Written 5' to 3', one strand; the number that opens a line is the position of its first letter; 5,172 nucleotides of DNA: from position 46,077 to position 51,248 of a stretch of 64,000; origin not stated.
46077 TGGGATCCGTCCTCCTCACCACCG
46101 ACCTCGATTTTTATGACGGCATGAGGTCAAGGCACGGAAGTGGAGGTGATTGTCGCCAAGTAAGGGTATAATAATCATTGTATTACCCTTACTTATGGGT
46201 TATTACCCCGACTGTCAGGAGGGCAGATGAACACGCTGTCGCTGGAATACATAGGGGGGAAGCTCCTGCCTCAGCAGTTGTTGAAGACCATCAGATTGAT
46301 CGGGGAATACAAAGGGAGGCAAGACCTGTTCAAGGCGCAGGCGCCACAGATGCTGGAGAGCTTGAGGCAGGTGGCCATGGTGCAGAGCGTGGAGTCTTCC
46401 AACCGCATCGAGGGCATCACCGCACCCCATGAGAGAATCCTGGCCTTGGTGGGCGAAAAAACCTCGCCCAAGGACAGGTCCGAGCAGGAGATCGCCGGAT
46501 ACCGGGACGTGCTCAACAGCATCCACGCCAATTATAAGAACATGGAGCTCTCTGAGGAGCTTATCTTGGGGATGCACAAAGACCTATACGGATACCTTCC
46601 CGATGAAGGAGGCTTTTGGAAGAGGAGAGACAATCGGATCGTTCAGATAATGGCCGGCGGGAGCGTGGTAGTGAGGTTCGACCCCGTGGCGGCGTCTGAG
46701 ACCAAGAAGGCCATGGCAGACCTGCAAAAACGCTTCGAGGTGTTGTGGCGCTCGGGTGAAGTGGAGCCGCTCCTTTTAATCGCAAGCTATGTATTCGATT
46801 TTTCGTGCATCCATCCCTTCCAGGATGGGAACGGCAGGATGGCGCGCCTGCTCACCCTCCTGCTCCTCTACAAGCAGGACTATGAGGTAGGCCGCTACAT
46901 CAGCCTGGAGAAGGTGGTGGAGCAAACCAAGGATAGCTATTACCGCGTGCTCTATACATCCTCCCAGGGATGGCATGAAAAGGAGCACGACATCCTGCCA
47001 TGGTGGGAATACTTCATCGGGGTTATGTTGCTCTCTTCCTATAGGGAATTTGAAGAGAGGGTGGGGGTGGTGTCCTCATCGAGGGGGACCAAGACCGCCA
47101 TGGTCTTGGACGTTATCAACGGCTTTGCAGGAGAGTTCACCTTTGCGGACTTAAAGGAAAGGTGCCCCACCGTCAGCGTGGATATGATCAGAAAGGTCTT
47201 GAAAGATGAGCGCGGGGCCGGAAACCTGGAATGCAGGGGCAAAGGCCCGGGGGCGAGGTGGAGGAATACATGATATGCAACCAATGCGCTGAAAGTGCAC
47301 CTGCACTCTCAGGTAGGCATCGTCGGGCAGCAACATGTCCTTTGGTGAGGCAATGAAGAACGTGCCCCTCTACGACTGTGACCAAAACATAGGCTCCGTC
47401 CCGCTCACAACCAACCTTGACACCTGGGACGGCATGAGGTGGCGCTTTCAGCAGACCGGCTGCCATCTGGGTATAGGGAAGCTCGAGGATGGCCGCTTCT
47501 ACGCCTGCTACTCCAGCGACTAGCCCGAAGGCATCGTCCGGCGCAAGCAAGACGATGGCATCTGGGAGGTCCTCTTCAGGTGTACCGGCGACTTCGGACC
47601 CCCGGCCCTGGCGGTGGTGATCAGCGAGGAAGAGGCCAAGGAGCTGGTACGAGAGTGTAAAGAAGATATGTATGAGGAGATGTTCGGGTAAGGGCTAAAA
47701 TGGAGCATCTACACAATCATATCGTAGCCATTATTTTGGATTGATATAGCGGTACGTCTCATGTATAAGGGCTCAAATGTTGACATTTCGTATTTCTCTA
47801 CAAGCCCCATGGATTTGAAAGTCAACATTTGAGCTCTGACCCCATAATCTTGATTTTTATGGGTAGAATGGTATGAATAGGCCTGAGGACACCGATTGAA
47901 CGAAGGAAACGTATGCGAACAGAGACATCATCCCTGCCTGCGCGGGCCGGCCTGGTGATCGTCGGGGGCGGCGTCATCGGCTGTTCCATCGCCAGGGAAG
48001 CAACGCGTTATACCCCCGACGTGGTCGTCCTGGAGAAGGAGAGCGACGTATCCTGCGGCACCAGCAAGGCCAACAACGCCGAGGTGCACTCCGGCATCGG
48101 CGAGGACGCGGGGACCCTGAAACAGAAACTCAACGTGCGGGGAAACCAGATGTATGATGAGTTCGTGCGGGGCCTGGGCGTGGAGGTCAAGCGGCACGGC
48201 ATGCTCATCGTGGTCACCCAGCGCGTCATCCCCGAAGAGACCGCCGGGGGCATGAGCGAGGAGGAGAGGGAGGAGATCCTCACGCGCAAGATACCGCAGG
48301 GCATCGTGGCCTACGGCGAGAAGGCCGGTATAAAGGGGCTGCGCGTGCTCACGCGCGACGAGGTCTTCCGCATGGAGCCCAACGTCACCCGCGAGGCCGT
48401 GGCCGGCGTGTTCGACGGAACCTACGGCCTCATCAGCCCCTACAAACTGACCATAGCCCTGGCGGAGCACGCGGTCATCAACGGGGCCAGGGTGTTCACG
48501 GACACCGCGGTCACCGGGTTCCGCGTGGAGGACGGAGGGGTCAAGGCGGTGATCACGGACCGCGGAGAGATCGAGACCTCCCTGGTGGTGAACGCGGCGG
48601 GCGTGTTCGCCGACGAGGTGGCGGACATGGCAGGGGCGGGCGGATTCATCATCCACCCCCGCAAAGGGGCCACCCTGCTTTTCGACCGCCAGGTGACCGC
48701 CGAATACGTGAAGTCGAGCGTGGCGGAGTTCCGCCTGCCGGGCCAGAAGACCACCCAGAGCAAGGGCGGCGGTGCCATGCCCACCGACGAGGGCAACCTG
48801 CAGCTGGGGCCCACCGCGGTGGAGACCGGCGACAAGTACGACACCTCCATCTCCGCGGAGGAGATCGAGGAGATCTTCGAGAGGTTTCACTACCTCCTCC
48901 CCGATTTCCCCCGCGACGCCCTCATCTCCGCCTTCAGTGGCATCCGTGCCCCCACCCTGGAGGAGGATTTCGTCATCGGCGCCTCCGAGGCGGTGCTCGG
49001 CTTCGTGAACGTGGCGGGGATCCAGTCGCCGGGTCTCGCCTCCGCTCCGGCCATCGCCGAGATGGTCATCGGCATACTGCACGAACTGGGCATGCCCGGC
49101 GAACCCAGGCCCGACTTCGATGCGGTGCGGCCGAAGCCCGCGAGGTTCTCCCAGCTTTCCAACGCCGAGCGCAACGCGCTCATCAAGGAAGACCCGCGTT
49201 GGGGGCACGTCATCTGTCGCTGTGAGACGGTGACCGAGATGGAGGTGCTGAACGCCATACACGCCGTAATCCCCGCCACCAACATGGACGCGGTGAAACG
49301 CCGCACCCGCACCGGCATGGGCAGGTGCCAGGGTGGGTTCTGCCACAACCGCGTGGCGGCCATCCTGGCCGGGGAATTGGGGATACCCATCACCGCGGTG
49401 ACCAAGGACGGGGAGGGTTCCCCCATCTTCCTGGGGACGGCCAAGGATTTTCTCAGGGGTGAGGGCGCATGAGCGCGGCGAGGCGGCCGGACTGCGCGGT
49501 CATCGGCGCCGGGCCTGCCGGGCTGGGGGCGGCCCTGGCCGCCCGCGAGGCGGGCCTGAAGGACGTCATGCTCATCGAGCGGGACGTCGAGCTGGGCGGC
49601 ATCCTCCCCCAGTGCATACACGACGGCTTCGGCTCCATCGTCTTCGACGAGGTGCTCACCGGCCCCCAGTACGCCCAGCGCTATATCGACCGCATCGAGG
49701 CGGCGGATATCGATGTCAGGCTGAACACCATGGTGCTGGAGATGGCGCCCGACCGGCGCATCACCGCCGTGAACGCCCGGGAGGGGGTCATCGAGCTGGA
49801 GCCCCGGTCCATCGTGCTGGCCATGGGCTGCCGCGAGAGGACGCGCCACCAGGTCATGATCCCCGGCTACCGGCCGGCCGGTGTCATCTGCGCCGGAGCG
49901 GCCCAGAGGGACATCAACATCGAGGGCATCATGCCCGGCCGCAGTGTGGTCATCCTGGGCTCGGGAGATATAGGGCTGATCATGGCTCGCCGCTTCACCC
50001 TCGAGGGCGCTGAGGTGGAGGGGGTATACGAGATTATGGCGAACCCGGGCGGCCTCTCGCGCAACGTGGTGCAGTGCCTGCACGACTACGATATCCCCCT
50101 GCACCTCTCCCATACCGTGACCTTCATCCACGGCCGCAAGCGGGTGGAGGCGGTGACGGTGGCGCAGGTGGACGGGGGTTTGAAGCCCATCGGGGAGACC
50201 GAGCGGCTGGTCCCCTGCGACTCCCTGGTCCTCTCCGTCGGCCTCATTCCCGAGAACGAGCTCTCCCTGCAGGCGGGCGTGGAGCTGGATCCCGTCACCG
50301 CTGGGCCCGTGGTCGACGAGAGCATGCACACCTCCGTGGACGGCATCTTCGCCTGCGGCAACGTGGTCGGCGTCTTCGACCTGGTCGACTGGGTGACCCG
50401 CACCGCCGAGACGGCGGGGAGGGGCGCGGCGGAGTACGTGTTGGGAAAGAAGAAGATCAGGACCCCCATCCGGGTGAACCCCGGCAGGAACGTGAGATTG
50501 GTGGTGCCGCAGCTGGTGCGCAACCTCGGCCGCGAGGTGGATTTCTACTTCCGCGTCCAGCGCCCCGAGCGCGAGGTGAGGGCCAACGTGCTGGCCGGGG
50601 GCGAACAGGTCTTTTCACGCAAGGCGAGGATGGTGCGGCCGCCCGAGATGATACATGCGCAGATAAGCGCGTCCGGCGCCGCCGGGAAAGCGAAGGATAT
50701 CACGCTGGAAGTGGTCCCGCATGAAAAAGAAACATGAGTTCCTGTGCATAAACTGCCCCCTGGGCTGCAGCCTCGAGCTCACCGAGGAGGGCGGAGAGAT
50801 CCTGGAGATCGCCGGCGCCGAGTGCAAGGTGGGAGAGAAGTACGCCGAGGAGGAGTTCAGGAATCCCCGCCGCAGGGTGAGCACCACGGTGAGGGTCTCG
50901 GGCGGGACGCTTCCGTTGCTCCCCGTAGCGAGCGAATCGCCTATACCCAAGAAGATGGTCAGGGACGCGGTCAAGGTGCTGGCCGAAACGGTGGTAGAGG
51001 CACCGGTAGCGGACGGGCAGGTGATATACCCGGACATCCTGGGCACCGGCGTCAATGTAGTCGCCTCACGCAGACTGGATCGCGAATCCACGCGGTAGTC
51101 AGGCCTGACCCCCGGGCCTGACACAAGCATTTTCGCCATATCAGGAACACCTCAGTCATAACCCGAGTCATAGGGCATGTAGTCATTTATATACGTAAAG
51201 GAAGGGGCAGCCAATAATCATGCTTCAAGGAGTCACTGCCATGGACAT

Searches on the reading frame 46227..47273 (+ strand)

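Call 34: search_protein_families(library=pfam, proteins=[window:46227-47273:+])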
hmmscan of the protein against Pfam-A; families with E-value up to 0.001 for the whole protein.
window:46227-47273:+ (348 aa): 1 family
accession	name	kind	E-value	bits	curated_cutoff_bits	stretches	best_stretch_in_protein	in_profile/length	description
PF02661.23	Fic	-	2.8e-16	60.6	24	1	108-214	2-93/93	Fic/DOC family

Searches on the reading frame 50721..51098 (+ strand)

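Call 43: search_protein_families(library=pfam, proteins=[window:50721-51098:+])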
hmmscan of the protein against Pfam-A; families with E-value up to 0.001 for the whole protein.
window:50721-51098:+ (125 aa): 2 families
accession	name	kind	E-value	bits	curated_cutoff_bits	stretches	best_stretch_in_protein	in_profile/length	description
PF07892.16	DUF1667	-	4.3e-27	94.4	27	1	38-117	3-82/82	Protein of unknown function (DUF1667)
PF04879.21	Molybdop_Fe4S4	-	0.00013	22.3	22.7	1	8-33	7-32/55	Molybdopterin oxidoreductase Fe4S4 domain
